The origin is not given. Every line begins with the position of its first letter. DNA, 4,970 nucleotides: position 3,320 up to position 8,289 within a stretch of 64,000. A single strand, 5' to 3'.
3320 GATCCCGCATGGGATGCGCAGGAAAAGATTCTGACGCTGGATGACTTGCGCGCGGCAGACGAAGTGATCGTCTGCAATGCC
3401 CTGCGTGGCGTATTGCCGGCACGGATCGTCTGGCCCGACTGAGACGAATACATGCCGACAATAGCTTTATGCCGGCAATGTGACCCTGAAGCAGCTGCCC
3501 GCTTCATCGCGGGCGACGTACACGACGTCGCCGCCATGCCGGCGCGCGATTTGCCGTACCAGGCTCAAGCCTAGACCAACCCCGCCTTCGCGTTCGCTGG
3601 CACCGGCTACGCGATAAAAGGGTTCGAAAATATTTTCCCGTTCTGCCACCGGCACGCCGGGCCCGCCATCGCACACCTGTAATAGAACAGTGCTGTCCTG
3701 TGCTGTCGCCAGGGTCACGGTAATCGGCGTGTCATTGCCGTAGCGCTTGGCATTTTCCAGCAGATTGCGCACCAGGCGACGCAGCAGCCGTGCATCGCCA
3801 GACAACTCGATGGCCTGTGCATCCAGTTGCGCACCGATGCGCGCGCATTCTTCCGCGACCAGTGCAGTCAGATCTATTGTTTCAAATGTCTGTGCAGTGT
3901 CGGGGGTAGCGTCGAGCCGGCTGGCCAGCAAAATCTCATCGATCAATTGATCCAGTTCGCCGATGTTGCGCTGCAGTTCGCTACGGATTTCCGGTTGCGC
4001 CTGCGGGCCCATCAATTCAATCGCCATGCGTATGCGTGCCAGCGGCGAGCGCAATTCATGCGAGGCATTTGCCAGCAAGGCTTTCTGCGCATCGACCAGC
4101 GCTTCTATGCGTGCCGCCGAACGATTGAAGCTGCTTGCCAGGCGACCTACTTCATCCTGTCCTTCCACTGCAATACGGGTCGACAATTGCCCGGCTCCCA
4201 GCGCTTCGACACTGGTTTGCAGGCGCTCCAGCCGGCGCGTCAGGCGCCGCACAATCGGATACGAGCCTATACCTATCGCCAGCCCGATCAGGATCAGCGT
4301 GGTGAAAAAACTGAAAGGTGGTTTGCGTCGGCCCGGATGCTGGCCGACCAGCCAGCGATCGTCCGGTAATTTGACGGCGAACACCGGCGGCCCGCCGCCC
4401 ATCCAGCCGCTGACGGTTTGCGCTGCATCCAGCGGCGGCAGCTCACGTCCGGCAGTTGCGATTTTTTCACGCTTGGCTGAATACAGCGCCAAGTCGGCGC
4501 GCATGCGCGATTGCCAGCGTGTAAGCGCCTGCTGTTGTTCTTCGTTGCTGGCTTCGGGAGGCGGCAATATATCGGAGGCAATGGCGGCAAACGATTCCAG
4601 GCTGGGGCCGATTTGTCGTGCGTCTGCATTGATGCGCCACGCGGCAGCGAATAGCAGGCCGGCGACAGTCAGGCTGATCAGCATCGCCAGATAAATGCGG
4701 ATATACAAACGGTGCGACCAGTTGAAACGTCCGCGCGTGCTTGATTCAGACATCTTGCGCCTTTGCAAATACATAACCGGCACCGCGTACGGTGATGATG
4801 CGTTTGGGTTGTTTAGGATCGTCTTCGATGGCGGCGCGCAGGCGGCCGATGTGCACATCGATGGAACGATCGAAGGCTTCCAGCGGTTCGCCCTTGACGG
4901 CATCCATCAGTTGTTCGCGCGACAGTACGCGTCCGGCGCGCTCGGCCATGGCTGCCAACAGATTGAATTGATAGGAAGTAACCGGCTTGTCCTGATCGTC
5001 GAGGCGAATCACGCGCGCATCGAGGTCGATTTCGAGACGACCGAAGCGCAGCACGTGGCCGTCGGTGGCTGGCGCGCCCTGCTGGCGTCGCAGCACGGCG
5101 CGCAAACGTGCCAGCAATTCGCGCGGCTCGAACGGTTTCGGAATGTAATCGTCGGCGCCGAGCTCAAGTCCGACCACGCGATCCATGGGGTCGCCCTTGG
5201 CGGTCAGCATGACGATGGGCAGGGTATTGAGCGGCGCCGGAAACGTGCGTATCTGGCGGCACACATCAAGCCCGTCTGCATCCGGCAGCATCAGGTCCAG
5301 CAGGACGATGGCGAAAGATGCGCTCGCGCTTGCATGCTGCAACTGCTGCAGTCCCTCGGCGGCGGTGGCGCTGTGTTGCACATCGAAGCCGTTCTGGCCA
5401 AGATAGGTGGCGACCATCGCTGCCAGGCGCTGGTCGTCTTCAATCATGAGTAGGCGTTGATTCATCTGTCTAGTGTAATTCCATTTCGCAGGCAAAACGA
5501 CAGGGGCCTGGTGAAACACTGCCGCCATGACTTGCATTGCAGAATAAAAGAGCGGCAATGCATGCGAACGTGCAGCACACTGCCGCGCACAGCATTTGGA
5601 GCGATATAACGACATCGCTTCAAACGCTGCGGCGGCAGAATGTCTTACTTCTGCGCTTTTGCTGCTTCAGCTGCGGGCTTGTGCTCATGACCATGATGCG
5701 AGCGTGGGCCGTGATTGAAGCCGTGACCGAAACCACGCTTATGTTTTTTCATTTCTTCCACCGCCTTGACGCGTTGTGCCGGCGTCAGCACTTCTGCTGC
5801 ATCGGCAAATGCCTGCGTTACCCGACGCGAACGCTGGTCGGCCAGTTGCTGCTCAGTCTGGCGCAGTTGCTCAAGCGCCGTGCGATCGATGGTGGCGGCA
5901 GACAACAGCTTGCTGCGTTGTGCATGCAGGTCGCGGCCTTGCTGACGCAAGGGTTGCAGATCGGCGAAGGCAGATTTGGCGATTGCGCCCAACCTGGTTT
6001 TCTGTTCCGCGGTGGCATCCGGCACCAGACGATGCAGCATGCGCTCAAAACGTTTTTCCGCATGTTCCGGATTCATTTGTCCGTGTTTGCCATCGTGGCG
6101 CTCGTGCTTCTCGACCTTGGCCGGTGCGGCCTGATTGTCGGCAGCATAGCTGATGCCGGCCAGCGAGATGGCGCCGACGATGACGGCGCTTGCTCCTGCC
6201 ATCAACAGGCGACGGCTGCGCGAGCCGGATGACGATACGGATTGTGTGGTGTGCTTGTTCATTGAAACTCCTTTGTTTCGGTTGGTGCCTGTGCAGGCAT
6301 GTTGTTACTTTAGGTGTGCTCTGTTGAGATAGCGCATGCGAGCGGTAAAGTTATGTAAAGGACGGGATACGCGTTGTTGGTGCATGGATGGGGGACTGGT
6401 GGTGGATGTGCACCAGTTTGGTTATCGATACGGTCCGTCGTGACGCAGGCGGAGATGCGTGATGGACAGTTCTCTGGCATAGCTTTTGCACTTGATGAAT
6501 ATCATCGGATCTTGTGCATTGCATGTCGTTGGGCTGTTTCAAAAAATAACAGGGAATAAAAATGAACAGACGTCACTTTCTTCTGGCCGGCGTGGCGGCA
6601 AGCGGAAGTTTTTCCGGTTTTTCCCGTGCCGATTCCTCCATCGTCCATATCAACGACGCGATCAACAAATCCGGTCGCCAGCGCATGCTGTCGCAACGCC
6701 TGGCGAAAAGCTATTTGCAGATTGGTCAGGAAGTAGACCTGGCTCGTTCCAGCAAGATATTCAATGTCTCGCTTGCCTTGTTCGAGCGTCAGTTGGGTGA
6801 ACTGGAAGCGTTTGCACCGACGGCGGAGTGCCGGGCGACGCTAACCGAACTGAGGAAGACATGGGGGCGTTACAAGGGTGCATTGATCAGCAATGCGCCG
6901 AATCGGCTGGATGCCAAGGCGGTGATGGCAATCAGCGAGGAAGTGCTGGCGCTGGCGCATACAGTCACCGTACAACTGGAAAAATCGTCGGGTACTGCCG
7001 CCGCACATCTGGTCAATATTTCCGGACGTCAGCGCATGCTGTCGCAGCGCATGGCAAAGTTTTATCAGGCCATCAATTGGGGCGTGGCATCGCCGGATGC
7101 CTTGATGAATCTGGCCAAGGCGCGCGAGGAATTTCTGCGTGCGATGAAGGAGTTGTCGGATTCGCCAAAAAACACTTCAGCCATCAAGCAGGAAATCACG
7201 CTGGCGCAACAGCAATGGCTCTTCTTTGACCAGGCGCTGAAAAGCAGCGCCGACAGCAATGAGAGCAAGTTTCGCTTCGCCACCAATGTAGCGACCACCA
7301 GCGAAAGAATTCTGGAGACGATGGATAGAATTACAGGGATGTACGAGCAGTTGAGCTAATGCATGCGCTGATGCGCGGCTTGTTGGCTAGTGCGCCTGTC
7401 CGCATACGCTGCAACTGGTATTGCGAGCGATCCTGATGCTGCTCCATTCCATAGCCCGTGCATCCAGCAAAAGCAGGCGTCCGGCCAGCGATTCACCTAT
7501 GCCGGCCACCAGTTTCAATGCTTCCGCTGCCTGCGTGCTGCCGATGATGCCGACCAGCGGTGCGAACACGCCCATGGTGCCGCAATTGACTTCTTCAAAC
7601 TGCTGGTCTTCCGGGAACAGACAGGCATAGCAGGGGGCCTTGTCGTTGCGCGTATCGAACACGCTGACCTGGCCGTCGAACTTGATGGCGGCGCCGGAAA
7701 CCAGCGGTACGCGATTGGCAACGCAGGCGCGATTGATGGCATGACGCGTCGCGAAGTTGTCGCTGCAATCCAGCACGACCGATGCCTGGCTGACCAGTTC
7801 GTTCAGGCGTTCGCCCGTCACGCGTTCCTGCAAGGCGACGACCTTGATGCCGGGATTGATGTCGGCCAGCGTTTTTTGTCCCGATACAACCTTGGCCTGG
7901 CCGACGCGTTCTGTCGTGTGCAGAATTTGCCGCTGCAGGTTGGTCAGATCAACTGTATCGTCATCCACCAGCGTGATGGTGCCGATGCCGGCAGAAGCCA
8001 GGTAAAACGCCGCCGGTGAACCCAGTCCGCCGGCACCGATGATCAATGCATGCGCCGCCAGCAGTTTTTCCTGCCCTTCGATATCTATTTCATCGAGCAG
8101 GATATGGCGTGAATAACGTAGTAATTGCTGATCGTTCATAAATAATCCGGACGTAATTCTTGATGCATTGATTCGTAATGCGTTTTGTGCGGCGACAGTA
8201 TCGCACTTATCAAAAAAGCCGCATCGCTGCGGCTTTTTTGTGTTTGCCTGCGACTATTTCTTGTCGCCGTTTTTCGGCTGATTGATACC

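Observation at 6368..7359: sigma54/NtrC-type promoter driving a Tat-exported protein made only of two nitrate-sensor domains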

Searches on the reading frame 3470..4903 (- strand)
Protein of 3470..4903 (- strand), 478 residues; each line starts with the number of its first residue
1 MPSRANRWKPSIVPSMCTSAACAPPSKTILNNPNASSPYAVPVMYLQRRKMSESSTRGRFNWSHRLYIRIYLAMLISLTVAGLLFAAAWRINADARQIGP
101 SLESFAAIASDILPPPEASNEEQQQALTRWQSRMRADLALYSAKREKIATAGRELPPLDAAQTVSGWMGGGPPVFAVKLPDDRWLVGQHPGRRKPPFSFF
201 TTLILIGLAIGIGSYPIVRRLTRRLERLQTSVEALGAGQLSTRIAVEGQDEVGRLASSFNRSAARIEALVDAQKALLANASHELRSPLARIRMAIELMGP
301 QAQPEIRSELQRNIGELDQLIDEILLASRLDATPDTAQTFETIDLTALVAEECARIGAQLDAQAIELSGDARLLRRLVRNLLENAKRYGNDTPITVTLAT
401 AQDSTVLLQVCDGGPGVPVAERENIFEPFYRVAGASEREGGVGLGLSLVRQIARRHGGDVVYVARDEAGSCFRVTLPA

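Call 3: search_protein_families(library=pfam, proteins=[window:3470-4903:-], max_evalue=0.01)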
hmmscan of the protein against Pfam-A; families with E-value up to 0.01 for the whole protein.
window:3470-4903:- (478 aa): 4 families
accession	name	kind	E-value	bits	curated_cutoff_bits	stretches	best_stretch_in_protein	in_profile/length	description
PF02518.31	HATPase_c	-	7.5e-26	91.2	26.4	1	369-477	1-108/111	Histidine kinase-, DNA gyrase B-, and HSP90-like ATPase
PF00672.30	HAMP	-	2.9e-14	53.5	25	1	217-267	2-52/53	HAMP domain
PF00512.31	HisKA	-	8.3e-12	45.4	26.9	1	273-332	2-65/66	His Kinase A (phospho-acceptor) domain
PF13581.12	HATPase_c_2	-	0.0004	20.8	27.4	1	378-456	40-112/127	Histidine kinase-like ATPase domain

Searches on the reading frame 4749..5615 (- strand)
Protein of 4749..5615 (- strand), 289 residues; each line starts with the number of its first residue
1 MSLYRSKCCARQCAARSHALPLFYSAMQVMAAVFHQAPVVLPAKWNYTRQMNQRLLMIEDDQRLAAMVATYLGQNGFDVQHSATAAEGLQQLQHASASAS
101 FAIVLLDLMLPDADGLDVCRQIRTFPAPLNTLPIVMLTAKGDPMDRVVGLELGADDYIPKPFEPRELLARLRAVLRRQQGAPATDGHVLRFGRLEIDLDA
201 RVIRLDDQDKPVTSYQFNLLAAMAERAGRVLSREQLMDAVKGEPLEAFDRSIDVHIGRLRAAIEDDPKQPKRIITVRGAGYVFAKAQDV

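Call 3: search_protein_families(library=pfam, proteins=[window:4749-5615:-], max_evalue=0.01)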
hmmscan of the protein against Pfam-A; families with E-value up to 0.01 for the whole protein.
window:4749-5615:- (289 aa): 2 families
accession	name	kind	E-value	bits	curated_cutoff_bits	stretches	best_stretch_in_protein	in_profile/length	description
PF00072.30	Response_reg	-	3.5e-24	85.6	30.2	1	56-171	2-110/111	Response regulator receiver domain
PF00486.34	Trans_reg_C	-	9.2e-24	83.8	26.2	1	211-283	5-77/77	Transcriptional regulatory protein, C terminal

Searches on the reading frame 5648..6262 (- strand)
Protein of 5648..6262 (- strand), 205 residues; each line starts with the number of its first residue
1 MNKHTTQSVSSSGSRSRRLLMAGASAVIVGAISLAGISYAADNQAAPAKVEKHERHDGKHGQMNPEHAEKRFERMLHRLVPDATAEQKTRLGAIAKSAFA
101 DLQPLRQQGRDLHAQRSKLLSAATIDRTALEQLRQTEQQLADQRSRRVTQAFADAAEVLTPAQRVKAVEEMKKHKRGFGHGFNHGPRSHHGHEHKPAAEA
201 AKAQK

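Call 3: search_protein_families(library=pfam, proteins=[window:5648-6262:-], max_evalue=0.01)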
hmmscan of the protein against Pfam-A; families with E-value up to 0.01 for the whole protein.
window:5648-6262:- (205 aa): 3 families
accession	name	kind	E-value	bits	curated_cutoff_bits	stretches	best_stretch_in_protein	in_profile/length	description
PF13801.11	Metal_resist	-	5e-09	36.8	29.2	1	60-165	19-124/125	Heavy-metal resistance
PF07813.17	LTXXQ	-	0.00011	23.3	24.3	1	82-170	14-99/100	LTXXQ motif family protein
PF09726.14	Macoilin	-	0.0028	16.8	32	1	8-165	314-469/671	Macoilin family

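Call 4: search_protein_families(library=ncbifam, proteins=[window:5648-6262:-], max_evalue=0.01)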
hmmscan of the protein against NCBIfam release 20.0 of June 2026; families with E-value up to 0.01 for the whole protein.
window:5648-6262:- (205 aa): 1 family
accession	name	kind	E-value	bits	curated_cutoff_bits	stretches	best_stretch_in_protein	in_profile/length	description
NF007769.1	PRK10455.1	equivalog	1.4e-05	25.4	174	1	31-175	14-148/160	ATP-independent periplasmic protein-refolding chaperone Spy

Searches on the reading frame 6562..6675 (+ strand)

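Call 77: search_protein_families(library=pfam, proteins=[window:6562-6675:+], max_evalue=10)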
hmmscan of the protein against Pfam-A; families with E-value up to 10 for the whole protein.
seq(38 aa): 1 family
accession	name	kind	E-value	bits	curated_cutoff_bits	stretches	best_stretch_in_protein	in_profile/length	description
PF10518.14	TAT_signal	-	0.012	16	22.7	1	1-14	2-15/21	TAT (twin-arginine translocation) pathway signal sequence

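Call 78: search_protein_families(library=ncbifam, proteins=[window:6562-6675:+], max_evalue=10)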
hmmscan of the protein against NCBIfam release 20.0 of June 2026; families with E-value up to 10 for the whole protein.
seq(38 aa): 1 family
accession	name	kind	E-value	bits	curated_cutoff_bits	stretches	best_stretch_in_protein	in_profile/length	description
TIGR03957.1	rSAM_HmdB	equivalog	0.16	11.1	320.9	1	8-38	60-90/317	5,10-methenyltetrahydromethanopterin hydrogenase cofactor biosynthesis protein HmdB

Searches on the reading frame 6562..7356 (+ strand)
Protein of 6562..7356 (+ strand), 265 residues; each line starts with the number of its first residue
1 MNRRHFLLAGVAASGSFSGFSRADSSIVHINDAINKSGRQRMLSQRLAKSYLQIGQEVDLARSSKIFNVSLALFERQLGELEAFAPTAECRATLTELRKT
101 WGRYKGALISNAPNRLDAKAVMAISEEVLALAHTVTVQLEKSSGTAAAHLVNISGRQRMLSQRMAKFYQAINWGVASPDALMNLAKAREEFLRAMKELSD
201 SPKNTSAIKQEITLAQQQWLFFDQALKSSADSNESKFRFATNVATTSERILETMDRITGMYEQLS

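Call 3: search_protein_families(library=pfam, proteins=[window:6562-7356:+], max_evalue=0.01)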
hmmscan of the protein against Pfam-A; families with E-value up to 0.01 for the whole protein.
window:6562-7356:+ (265 aa): 1 family
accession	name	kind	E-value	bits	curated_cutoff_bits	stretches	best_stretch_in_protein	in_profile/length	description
PF13675.11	PilJ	-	1.1e-22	80.7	26.6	2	31-117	10-106/114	Type IV pili methyl-accepting chemotaxis transducer N-term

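Call 4: search_protein_families(library=ncbifam, proteins=[window:6562-7356:+], max_evalue=0.01)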
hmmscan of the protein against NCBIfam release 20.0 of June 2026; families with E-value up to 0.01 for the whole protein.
window:6562-7356:+ (265 aa): 0 families

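Call 5: find_homologous_proteins(query=window:6562-7356:+)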
Query window:6562-7356:+ (265 aa): 6435 proteins with E <= 0.001 among 8000 candidates; the best 120 are listed.
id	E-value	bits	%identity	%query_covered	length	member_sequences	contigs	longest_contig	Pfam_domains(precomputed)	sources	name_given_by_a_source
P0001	1.7e-160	550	98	100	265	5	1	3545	PF13675.12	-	-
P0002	1.3e-136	471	84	100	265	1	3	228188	PF13675.12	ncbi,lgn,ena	-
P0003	2.8e-133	461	83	100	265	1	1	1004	PF13675.12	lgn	-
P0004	1.3e-127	442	79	100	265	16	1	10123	PF13675.12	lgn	-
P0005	4.3e-123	427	78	100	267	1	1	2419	PF13675.12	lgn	-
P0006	3.3e-122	424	77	100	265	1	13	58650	PF13675.12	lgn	-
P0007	4.2e-122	424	77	100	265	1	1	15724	PF13675.12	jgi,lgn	jgi:hypothetical protein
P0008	8.9e-122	423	76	100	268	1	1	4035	PF13675.12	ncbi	-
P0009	1.5e-120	419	76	100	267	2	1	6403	PF13675.12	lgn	-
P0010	2.4e-120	418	76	100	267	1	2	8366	PF13675.12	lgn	-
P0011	2.8e-120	418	75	100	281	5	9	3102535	PF13675.12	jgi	jgi:hypothetical protein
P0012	7.2e-120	417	76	100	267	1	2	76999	PF13675.12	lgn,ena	-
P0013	8.8e-120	416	77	100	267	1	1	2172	PF13675.12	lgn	-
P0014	8.9e-120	416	76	100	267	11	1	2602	PF13675.12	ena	-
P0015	1.0e-119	416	77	100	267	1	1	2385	PF13675.12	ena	-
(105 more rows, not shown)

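Call 6: search_solved_structures(query=window:6562-7356:+, max_evalue=10, show_alignments=3)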
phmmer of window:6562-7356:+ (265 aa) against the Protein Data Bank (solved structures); distinct sequences matched with E-value up to 10: 8.
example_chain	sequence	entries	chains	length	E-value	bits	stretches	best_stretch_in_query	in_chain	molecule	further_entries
6gcv_A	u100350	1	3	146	0.00034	23.6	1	32-132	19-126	Chemotaxis transducer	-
11tn_A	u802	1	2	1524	1.7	11.5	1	53-118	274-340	Glycogen debranching enzyme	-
5d06_A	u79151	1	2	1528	1.8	11.5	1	53-118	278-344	Uncharacterized protein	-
5d0f_A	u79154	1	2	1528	1.8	11.5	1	53-118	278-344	Uncharacterized protein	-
7eku_A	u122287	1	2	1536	1.8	11.5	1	53-118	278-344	4-alpha-glucanotransferase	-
7ekw_A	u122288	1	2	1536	1.8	11.5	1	53-118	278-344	4-alpha-glucanotransferase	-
7eim_A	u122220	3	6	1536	1.8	11.5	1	53-118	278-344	4-alpha-glucanotransferase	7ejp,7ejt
7ekx_A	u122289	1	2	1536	1.8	11.5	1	53-118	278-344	4-alpha-glucanotransferase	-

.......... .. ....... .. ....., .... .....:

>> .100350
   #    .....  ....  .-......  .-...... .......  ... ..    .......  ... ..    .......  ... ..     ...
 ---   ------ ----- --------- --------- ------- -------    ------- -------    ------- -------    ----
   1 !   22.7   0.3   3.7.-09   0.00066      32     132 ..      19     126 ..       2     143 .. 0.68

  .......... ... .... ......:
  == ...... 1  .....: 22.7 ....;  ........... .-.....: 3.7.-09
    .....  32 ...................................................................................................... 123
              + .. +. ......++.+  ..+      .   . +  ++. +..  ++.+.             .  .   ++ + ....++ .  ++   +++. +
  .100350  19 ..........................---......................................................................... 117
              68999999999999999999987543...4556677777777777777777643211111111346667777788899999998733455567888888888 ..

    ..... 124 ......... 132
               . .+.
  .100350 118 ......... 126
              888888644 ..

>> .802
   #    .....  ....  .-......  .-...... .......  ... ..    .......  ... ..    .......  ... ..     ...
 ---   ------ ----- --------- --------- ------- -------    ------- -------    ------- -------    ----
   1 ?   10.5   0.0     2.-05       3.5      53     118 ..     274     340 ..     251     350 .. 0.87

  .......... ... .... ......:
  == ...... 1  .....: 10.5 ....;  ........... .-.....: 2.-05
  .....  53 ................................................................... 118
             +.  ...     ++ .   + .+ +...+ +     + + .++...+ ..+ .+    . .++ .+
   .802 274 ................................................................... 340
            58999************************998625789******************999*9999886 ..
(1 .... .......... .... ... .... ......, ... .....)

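Call 33: search_protein_representatives(protein=window:6562-7356:+)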
Query: 265 residues. Proteins with E-value up to 0.001 (for the whole library): 1818; up to 1e-10: 932; up to 1e-30: 228. The best 150 are listed.
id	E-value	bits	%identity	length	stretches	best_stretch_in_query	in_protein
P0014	2.8e-120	416.4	77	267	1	1-265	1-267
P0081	1.7e-90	319.0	62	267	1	3-264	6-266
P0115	1.8e-84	299.3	55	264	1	1-264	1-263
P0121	4.7e-74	265.2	56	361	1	28-264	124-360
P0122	1.7e-67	243.8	32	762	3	29-264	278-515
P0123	8.9e-61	221.8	49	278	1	22-263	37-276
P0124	7.9e-59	215.4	50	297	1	8-265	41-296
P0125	5.3e-58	212.7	43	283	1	3-263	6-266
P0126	1.9e-57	211.0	48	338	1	25-264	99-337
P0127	1.8e-56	207.7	46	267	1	21-263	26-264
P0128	4.3e-56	206.5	48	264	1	12-264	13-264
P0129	5.4e-56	206.2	46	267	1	2-264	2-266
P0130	9.7e-56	205.3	45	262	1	1-262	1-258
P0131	1.5e-55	204.7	45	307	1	22-264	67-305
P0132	1.9e-54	201.1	28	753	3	8-264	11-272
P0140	5.5e-52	193.1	28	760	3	31-222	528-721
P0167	1.7e-44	168.6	43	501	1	31-264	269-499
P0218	3.2e-38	148.1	37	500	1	30-262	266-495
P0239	3.8e-36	141.3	38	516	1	29-264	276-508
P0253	2.8e-35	138.4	32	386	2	28-263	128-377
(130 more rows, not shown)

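Call 35: search_protein_families(library=pfam, proteins=[P0122, P0132, P0140, P0167, P0218, P0239, P0121, P0253, P0126], max_evalue=0.001)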
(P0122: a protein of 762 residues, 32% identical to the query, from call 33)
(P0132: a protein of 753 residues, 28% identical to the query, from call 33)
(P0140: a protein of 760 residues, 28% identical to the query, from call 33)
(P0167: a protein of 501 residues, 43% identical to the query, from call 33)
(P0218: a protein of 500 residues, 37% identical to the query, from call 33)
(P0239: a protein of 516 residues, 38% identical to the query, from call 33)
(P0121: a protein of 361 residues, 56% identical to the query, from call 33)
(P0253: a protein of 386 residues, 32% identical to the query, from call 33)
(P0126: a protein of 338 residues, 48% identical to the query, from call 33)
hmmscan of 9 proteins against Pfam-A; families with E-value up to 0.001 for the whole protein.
P0122 (762 aa): 1 family
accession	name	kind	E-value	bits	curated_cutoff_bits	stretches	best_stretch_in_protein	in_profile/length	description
PF13675.11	PilJ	-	1.1e-56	190.2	26.6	6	280-362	10-100/114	Type IV pili methyl-accepting chemotaxis transducer N-term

P0132 (753 aa): 1 family
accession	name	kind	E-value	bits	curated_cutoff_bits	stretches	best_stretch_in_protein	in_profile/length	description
PF13675.11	PilJ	-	6.2e-28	97.6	26.6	3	31-116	10-103/114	Type IV pili methyl-accepting chemotaxis transducer N-term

P0140 (760 aa): 1 family
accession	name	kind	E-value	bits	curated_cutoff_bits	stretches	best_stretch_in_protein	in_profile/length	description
PF13675.11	PilJ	-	4.2e-42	143.2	26.6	4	283-360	11-96/114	Type IV pili methyl-accepting chemotaxis transducer N-term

P0167 (501 aa): 3 families
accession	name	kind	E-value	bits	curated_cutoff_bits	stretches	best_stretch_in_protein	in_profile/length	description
PF00027.35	cNMP_binding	-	1e-19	70.7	27.5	1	37-124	2-89/89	Cyclic nucleotide-binding domain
PF13675.11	PilJ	-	1.7e-17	63.9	26.6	2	384-470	9-105/114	Type IV pili methyl-accepting chemotaxis transducer N-term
PF13545.12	HTH_Crp_2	-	2.1e-11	44.1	27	1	156-222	1-63/70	Crp-like helix-turn-helix domain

P0218 (500 aa): 3 families
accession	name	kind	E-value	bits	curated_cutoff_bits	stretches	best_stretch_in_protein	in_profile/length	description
PF13675.11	PilJ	-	5.6e-25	88.1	26.6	2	383-473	10-109/114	Type IV pili methyl-accepting chemotaxis transducer N-term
PF00027.35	cNMP_binding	-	4.5e-19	68.7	27.5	1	32-118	3-89/89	Cyclic nucleotide-binding domain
PF13545.12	HTH_Crp_2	-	9.9e-11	41.9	27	1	150-216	1-63/70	Crp-like helix-turn-helix domain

P0239 (516 aa): 3 families
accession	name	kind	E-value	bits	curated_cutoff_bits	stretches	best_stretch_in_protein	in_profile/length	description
PF13675.11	PilJ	-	1.7e-20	73.7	26.6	2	279-348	11-88/114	Type IV pili methyl-accepting chemotaxis transducer N-term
PF00027.35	cNMP_binding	-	3.9e-17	62.5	27.5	1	38-122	4-88/89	Cyclic nucleotide-binding domain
PF13545.12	HTH_Crp_2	-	4.7e-13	49.3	27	1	155-221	1-63/70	Crp-like helix-turn-helix domain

P0121 (361 aa): 3 families
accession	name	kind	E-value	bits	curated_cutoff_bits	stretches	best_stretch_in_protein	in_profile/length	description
PF21716.3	dnstrm_HI1420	-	9e-20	70.8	27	1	17-90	15-88/90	Probable addiction module antidote protein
PF13675.11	PilJ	-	2e-19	70.1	26.6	2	120-213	3-104/114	Type IV pili methyl-accepting chemotaxis transducer N-term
PF01381.28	HTH_3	-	0.00036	20.9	23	0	48-88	10-52/55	Helix-turn-helix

P0253 (386 aa): 1 family
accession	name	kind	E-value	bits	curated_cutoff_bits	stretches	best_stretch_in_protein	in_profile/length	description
PF13675.11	PilJ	-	8.5e-35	119.7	26.6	3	258-351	3-103/114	Type IV pili methyl-accepting chemotaxis transducer N-term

P0126 (338 aa): 3 families
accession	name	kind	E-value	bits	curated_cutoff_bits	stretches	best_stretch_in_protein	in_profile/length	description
PF21716.3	dnstrm_HI1420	-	2.9e-19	69.1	27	1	15-89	14-88/90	Probable addiction module antidote protein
PF13675.11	PilJ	-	1.4e-13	51.3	26.6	2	103-152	8-58/114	Type IV pili methyl-accepting chemotaxis transducer N-term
PF01381.28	HTH_3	-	2.8e-05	24.5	23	1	48-87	13-52/55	Helix-turn-helix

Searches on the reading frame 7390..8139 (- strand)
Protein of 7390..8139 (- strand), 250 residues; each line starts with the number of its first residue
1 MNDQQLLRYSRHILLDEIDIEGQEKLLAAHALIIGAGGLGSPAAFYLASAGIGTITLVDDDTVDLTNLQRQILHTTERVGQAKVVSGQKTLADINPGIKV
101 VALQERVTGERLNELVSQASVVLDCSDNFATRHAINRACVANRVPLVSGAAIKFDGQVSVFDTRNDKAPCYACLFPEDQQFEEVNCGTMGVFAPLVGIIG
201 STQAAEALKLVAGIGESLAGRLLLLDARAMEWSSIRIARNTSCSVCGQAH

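Call 3: search_protein_families(library=pfam, proteins=[window:7390-8139:-], max_evalue=0.01)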
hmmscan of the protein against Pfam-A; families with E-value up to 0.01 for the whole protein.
window:7390-8139:- (250 aa): 4 families
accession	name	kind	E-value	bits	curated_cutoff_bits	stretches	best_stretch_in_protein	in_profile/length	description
PF00899.27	ThiF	-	3.7e-79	265.7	28.1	1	9-245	1-238/238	ThiF family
PF03435.24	Sacchrp_dh_NADP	-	5.5e-06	27.2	25.1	1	32-148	2-97/129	Saccharopine dehydrogenase NADP binding domain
PF02558.23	ApbA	-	0.00089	19.3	22.2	1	32-93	2-61/150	Ketopantoate reductase PanE/ApbA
PF03721.20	UDPG_MGDP_dh_N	-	0.004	17.2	27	1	33-86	5-56/187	UDP-glucose/GDP-mannose dehydrogenase family, NAD binding domain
